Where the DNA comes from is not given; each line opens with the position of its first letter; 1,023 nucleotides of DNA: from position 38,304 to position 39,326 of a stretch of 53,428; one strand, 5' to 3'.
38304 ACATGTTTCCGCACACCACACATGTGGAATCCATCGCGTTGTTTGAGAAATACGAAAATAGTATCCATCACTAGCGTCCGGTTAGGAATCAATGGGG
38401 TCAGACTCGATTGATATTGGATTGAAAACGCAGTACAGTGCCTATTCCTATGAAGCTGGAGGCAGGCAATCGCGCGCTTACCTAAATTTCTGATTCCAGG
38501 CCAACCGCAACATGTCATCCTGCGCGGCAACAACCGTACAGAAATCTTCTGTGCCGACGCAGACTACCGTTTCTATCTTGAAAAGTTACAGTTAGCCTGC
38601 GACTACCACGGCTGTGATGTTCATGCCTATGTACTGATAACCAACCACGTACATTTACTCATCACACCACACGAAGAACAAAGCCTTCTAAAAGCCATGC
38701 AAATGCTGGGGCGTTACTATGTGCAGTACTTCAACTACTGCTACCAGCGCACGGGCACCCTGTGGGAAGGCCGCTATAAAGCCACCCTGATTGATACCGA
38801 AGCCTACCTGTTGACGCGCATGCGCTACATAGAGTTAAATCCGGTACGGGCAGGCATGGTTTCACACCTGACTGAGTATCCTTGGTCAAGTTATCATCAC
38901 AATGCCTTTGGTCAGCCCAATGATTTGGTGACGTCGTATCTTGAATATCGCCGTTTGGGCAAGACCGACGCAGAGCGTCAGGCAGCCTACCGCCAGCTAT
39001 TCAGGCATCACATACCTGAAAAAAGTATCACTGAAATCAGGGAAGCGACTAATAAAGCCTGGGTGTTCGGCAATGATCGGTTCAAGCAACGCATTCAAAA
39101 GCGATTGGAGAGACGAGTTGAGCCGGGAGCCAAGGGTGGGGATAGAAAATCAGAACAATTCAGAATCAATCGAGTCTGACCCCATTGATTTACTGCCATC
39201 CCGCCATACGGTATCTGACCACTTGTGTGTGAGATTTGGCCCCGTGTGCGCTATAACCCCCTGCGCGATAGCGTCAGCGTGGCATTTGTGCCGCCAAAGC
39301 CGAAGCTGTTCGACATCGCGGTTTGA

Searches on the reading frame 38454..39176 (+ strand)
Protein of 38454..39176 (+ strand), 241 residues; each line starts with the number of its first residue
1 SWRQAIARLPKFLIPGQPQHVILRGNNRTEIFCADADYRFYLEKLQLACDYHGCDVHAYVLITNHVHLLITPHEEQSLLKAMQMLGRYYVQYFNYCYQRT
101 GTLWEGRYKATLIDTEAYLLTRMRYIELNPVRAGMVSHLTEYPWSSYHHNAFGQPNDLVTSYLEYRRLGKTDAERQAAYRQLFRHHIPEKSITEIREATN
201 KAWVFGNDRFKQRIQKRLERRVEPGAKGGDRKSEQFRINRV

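Call 65: search_protein_families(library=pfam, proteins=[window:38454-39176:+], max_evalue=0.01)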
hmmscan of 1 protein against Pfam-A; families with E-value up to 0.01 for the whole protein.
window:38454-39176:+ (241 aa): 1 family
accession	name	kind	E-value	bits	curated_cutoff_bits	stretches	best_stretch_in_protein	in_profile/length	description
PF01797.21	Y1_Tnp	-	1.5e-12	48.1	23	1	20-127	8-119/121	Transposase IS200 like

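Call 66: search_protein_families(library=ncbifam, proteins=[window:38454-39176:+], max_evalue=0.01)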
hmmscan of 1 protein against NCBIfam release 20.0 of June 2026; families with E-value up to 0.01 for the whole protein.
window:38454-39176:+ (241 aa): 2 families
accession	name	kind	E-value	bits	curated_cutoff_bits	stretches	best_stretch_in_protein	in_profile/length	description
NF047646.1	REP_Tyr_transpos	equivalog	5.3e-20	71.8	80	1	19-145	12-146/146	REP-associated tyrosine transposase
NF033573.1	transpos_IS200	equivalog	0.0064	16.7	55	0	20-88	14-81/126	IS200/IS605 family transposase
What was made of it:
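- A Y1/RAYT-like gene lies in the window (calls 65, 66).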
